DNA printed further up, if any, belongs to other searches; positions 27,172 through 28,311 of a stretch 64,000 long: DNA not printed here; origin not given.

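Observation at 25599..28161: HpcH/HpaI-type aldolase plus Ldh_2-family 2-oxoacid dehydrogenase embedded in a capsule operon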

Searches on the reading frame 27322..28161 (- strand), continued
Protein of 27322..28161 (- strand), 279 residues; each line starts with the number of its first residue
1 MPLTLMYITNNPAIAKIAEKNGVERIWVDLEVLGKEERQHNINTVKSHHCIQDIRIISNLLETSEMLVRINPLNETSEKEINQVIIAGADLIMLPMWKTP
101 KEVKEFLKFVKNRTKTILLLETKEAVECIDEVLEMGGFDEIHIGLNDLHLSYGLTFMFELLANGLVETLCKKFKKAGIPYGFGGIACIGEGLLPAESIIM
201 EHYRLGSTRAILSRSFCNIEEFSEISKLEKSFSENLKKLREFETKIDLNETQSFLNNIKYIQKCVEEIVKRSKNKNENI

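Call 36: search_protein_families(library=ncbifam, proteins=[L006:6850-8061:+, L006:8781-9707:+, L001:12738-13649:+, L006:8070-8762:+, L006:9717-10487:+, L006:10496-11530:+, L006:11556-12461:+, L006:12490-13485:+], max_evalue=0.0001)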
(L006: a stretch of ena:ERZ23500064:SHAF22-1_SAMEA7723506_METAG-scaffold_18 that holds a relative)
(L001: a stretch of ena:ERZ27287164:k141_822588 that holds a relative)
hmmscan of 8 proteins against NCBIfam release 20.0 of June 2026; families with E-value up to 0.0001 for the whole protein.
L006:6850-8061:+ (403 aa): 5 families
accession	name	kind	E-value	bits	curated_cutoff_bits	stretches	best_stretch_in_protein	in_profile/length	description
TIGR01048.1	lysA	equivalog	3.5e-39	134.5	297.9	1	3-399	13-414/417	diaminopimelate decarboxylase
NF041039.1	FslC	exception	3.9e-34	118.2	500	1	2-383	15-406/418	rhizoferrin biosystnesis N-citrylornithine decarboxylase FslC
TIGR03099.1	dCO2ase_PEP1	hypoth_equivalog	7e-18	64.9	478.45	1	5-298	14-308/398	pyridoxal-dependent decarboxylase, exosortase A system-associated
NF052544.1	OrLyDeCDokD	equivalog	3.2e-16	59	700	1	6-284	33-323/461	ornithine/lysine decarboxylase DokD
NF006515.0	PRK08961.1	equivalog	5.5e-06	24.6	802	1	41-366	525-844/861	bifunctional aspartate kinase/diaminopimelate decarboxylase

L006:8781-9707:+ (308 aa): 20 families
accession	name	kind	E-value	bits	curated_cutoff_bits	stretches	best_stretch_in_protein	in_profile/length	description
NF005146.0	PRK06606.1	equivalog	1.8e-90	303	279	1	7-307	6-306/307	branched-chain amino acid transaminase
TIGR01122.1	ilvE_I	equivalog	5e-86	288.6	245.55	1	11-307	1-298/298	branched-chain-amino-acid transaminase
NF006185.0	PRK08320.1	subfamily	2.5e-54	184.4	363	1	8-296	3-286/292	branched-chain amino acid aminotransferase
NF005726.0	PRK07544.1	equivalog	3.7e-50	170.7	396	1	7-296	10-291/295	branched-chain amino acid aminotransferase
NF009126.0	PRK12479.1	equivalog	2e-39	135.5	518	1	6-289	2-280/299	branched-chain-amino-acid transaminase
NF009897.0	PRK13357.1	equivalog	3.3e-38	131.4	307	1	11-307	44-357/358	branched-chain amino acid aminotransferase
TIGR01123.1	ilvE_II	equivalog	8.8e-34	116.9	250.05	1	11-305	1-311/313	branched-chain-amino-acid transaminase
NF005800.0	PRK07650.1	equivalog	5.8e-33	114.4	308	1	9-293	2-276/290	aminodeoxychorismate lyase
NF005209.0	PRK06680.1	subfamily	2.1e-31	108.9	320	2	173-294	161-282/286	D-amino-acid transaminase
TIGR01121.1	D_amino_aminoT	equivalog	3e-30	105.3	277.45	2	174-291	157-273/276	D-amino-acid transaminase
NF009896.0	PRK13356.1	equivalog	2.1e-28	99.3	262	1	7-294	7-284/287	branched-chain amino acid aminotransferase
NF009066.0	PRK12400.1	equivalog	2e-23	83.3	538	1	11-294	8-283/290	D-amino-acid transaminase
NF005888.0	PRK07849.1-3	equivalog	4.3e-21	75.1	273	1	172-273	172-274/298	aminodeoxychorismate lyase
TIGR03461.1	pabC_Proteo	equivalog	4.1e-18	65.5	176.85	1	53-278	33-255/262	aminodeoxychorismate lyase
NF004761.0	PRK06092.1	equivalog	3.6e-16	59.2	260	1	53-278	35-257/268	aminodeoxychorismate lyase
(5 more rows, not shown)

L001:12738-13649:+ (303 aa): 22 families
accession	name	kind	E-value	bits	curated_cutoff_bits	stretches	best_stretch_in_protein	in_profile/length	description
NF041369.1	Dhydh_Halo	equivalog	1.9e-55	188.3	400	1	61-300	50-292/305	D-2-hydroxyacid dehydrogenase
TIGR01327.1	PGDH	equivalog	3.5e-41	141.6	454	1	61-295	57-293/525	phosphoglycerate dehydrogenase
NF009714.1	PRK13243.1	equivalog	2.1e-40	139.1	455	1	61-299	62-309/332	glyoxylate reductase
NF006263.0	PRK08410.1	equivalog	1.6e-34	119.7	389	1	59-300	56-304/311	D-2-hydroxyacid dehydrogenase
NF005069.0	PRK06487.1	equivalog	6.6e-34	117.4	448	1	51-299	53-307/320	2-hydroxyacid dehydrogenase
NF011938.0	PRK15409.1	equivalog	8e-34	117.1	492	1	49-298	48-304/324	glyoxylate/hydroxypyruvate reductase GhrB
NF008759.0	PRK11790.1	equivalog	3.6e-33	114.9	404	1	58-280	68-294/410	phosphoglycerate dehydrogenase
NF000492.1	vanH_gen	exception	1.8e-31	109.3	540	1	67-282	67-290/312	D-lactate dehydrogenase VanH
NF000112.1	vanH-Amyco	exception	3e-29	102.3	625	1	66-287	95-324/348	VanH-AOV family D-lactate dehydrogenase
NF005387.0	PRK06932.1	equivalog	3.8e-29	101.6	492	1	58-300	57-307/314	2-hydroxyacid dehydrogenase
NF001309.0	PRK00257.1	equivalog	6.4e-28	97.8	434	1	66-279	58-254/379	4-phosphoerythronate dehydrogenase PdxB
NF000151.1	vanH-Ac1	exception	1.7e-25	90.1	750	1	67-260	103-291/351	D-lactate dehydrogenase VanH-Ac1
NF005027.0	PRK06436.1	equivalog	5.3e-25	88.2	261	1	66-299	49-276/303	2-hydroxyacid dehydrogenase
NF009127.0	PRK12480.1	equivalog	1.1e-24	87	579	1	67-261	70-265/330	D-lactate dehydrogenase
NF012013.0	PRK15469.1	equivalog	1.1e-23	83.8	403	1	102-283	98-279/312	glyoxylate/hydroxypyruvate reductase GhrA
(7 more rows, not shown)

L006:8070-8762:+ (230 aa): 10 families
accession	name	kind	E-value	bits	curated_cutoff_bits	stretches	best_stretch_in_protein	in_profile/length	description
TIGR03025.1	EPS_sugtrans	subfamily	1.2e-82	278.6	295.55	1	4-195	253-442/445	exopolysaccharide biosynthesis polyprenyl glycosylphosphotransferase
TIGR03023.1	WcaJ_sugtrans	equivalog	2.6e-73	247.9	410.75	1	2-195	256-450/453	undecaprenyl-phosphate glucose phosphotransferase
TIGR03022.1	WbaP_sugtrans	subfamily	1.8e-61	208.8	403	1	4-195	254-453/456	undecaprenyl-phosphate galactose phosphotransferase WbaP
TIGR03013.1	EpsB_2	subfamily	5.1e-52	177.4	393.35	1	4-192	250-437/443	TIGR03013 family XrtA/PEP-CTERM system glycosyltransferase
NF052601.1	undeca_RfbP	equivalog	8.3e-50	169.3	330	1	5-191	41-235/244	undecaprenyl-phosphate galactose phosphotransferase family protein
NF041877.1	EPS_EpsZ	equivalog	6.6e-49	166.8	800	1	8-192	265-453/459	exopolysaccharide biosynthesis polyisoprenyl-phosphate hexose-1-phosphate transferase EpsZ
NF007518.0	PRK10124.1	equivalog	9.7e-48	163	684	1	3-194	268-460/464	undecaprenyl-phosphate glucose phosphotransferase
NF050817.1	PolSacchBiosHfsE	equivalog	2.8e-42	145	750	1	7-189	270-457/467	polysaccharide biosynthesis protein HfsE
NF011751.0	PRK15204.1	equivalog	1e-37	129.9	907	1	5-195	276-473/476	undecaprenyl-phosphate galactose phosphotransferase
NF045514.1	glycotran_HepC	equivalog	1.5e-27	96.3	140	1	4-120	112-213/220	heterocyst development glycosyltransferase HepC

L006:9717-10487:+ (256 aa): 24 families
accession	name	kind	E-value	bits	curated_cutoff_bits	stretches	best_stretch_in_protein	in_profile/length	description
NF047683.1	TeichurnBiosyTuaG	equivalog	9.6e-74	248.2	400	1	7-254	5-251/252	teichuronic acid biosynthesis protein TuaG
NF007482.0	PRK10073.1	equivalog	1.1e-27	97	423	1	8-112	6-109/334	glycosyltransferase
NF053739.1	GlytfEpsEBac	equivalog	5.7e-26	91.1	450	1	10-208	3-205/265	glycosyltransferase EpsE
NF050050.1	ProtGlycPglI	equivalog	7.9e-21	74.7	500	1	10-225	4-220/306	GalNAc(5)-diNAcBac-PP-undecaprenol beta-1,3-glucosyltransferase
TIGR03937.1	PgaC_IcaA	equivalog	1.8e-18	66.7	422.3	1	8-107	45-144/407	poly-beta-1,6-N-acetyl-D-glucosamine synthase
NF007453.0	PRK10018.1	equivalog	7.4e-17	61.9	382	1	7-107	5-105/280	colanic acid biosynthesis glycosyltransferase WcaA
NF041875.1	EPS_EpsD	equivalog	8.5e-17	61.5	370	1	10-117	1-108/325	exopolysaccharide biosynthesis glycosyltransferase EpsD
TIGR04017.1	WcaA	equivalog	1.8e-16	60.6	495.75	1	7-107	4-104/279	colanic acid biosynthesis glycosyltransferase WcaA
NF038302.1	EPS_HpsE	equivalog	4.5e-15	55.4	300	1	11-117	4-115/307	hormogonium polysaccharide biosynthesis glycosyltransferase HpsE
TIGR03965.1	mycofact_glyco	equivalog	1.3e-14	53.9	280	1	8-141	74-207/467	mycofactocin biosynthesis glycosyltransferase MftF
NF041394.1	GtaseAglG_Halo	equivalog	2.1e-14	53.5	440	1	10-116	3-110/304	glucosyl-dolichyl phosphate glucuronosyltransferase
TIGR03111.1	glyc2_xrt_Gpos1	hypoth_equivalog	4.1e-14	52.2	363.95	1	10-138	51-180/439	TIGR03111 family XrtG-associated glycosyltransferase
NF038299.1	EPS_HpsN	equivalog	3.8e-11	42.5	425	1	9-104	2-97/317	hormogonium polysaccharide biosynthesis glycosyltransferase HpsN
TIGR04283.1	glyco_like_mftF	equivalog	1.7e-10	40.9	182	1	10-113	1-97/221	TIGR04283 family arsenosugar biosynthesis glycosyltransferase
NF047588.1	GlcsyltransPgfSStrep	equivalog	4.8e-10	39.2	500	1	10-111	3-108/308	glycosyltransferase PgfS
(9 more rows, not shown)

L006:10496-11530:+ (344 aa): 11 families
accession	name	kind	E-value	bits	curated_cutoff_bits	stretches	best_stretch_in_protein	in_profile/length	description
NF047880.1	glyco_SdgA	exception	2.4e-14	52.8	800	1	115-336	264-480/488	serine-aspartate repeat adhesin O-glycosyltransferase SdgA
NF046085.1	XrtY_assoc_Gly1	equivalog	1.1e-10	40.9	400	1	112-325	153-362/387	XrtY-associated glycosyltransferase XYAG1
NF041876.1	EPS_EpsE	equivalog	1.5e-08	34.4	400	1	129-322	175-371/389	exopolysaccharide biosynthesis GT4 family glycosyltransferase EpsE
NF047881.1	glyco_SdgB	exception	3.6e-08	32.5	800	1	72-342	231-492/496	serine-aspartate repeat adhesin O-glycosyltransferase SdgB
NF038295.1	EPS_HpsP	equivalog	6.3e-07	28.7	550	1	158-324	200-364/388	hormogonium polysaccharide biosynthesis glycosyltransferase HpsP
NF038229.1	Glyco4_Geo_Pelo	equivalog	8.3e-07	28.3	400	1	227-315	220-304/338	GPMC system family 4 glycosyltransferase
TIGR02472.1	sucr_P_syn_N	equivalog_domain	1.2e-06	27.6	576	1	257-330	351-424/439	sucrose-phosphate synthase, putative, glycosyltransferase domain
TIGR04005.1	wcaL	equivalog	3.3e-06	26.2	537.6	1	160-321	216-380/406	colanic acid biosynthesis glycosyltransferase WcaL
TIGR03999.1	thiol_BshA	equivalog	5.1e-06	25.6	273.7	1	255-335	281-362/375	N-acetyl-alpha-D-glucosaminyl L-malate synthase BshA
TIGR03088.1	stp2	hypoth_equivalog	1e-05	24.8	409.05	1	241-318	269-343/374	TIGR03088 family PEP-CTERM/XrtA system glycosyltransferase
NF038255.1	exopoly_VpsD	equivalog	1.2e-05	24.4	300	1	104-294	141-331/381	VpsD family glycosyltransferase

L006:11556-12461:+ (301 aa): 0 families

L006:12490-13485:+ (331 aa): 0 families

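Call 37: search_solved_structures(query=L006:6850-8061:+, max_evalue=0.00001)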
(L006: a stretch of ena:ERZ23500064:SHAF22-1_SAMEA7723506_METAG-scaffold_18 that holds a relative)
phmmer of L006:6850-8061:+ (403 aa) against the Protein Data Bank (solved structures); distinct sequences matched with E-value up to 0.00001: 38.
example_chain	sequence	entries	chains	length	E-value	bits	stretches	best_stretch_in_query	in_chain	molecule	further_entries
7kh2_A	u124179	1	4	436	1.1e-25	93.7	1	8-383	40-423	N-citrylornithine decarboxylase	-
2p3e_A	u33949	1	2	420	6.5e-25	91.2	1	6-397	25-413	Diaminopimelate decarboxylase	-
1twi_A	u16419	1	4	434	3.7e-24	88.6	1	11-398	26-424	Diaminopimelate decarboxylase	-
1tuf_A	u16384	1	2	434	3.7e-24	88.6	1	11-398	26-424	Diaminopimelate decarboxylase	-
6n2a_A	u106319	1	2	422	6.9e-18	68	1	16-401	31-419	Diaminopimelate decarboxylase 1, chloroplastic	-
6n2f_A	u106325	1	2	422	9.7e-17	64.2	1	16-401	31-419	Diaminopimelate decarboxylase 2, chloroplastic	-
3n2b_A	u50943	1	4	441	9.8e-17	64.2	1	39-393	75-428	Diaminopimelate decarboxylase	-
5x7m_A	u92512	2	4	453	1.3e-16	63.8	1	9-398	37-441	Diaminopimelate decarboxylase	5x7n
2qgh_A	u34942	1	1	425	2.1e-15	59.8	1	15-399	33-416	Diaminopimelate decarboxylase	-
3c5q_A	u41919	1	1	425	2.5e-15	59.6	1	15-399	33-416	Diaminopimelate decarboxylase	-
2j66_A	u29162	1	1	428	8.5e-15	57.8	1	4-399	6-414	BTRK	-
7ru7_A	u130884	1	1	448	1e-14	57.6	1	4-399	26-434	L-glutamyl-[BtrI acyl-carrier protein] decarboxylase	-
4xg1_A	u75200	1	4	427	6.8e-14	54.9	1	45-366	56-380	Diaminopimelate decarboxylase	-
3vab_A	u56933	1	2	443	8.8e-13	51.2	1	43-369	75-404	Diaminopimelate decarboxylase 1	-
5gjm_A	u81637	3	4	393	1.5e-11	47.1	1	19-366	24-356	Lysine/ornithine decarboxylase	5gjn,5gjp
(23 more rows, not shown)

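Call 38: search_solved_structures(query=L006:8781-9707:+, max_evalue=0.00001)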
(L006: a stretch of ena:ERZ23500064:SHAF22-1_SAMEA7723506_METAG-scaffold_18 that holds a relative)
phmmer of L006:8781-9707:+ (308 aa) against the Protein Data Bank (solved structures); distinct sequences matched with E-value up to 0.00001: 76 (the best 60 are shown).
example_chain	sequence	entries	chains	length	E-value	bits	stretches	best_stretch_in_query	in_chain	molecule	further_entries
6gkr_A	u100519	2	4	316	4.9e-73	249.4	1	8-307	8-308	Branched-chain-amino-acid aminotransferase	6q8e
7nea_A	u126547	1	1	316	6.4e-72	245.7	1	8-307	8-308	Branched-chain-amino-acid aminotransferase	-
7neb_A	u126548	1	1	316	1.2e-71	244.9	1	8-307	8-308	Branched-chain-amino-acid aminotransferase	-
6h65_A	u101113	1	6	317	2.2e-67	230.9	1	8-308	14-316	Branched-chain-amino-acid aminotransferase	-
5ce8_A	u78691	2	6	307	4.9e-67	229.7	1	9-308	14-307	Branched-chain amino acid aminotransferase | Branched-chain-amino-acid aminotransferase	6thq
4whx_A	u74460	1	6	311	2.9e-56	194.3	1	9-307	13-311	Branched-chain-amino-acid transaminase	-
3u0g_A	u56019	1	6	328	3.6e-56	194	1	9-307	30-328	Putative branched-chain amino acid aminotransferase IlvE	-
1i1k_A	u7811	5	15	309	5.5e-53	183.6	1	9-303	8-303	BRANCHED-CHAIN AMINO ACID AMINOTRANSFERASE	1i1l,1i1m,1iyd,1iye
1a3g_A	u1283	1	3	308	6.5e-53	183.3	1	9-303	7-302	BRANCHED-CHAIN AMINO ACID AMINOTRANSFERASE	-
1wrv_A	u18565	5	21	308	1.8e-49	172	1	8-306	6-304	Branched-Chain Amino Acid Aminotransferase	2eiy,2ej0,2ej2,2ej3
6nst_A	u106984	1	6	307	6e-49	170.3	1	8-305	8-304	Branched-chain-amino-acid aminotransferase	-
5mqz_A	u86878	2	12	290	6.5e-41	143.9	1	10-290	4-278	Putative branched-chain-amino-acid aminotransferase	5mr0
5cm0_A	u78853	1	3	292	7.9e-38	133.8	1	8-294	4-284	Branched-chain transaminase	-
5e25_A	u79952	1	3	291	9.9e-38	133.4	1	8-294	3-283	branched-chain aminotransferase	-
7p3t_A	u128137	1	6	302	8.3e-26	94.3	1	9-292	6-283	Branched-chain amino acid aminotransferase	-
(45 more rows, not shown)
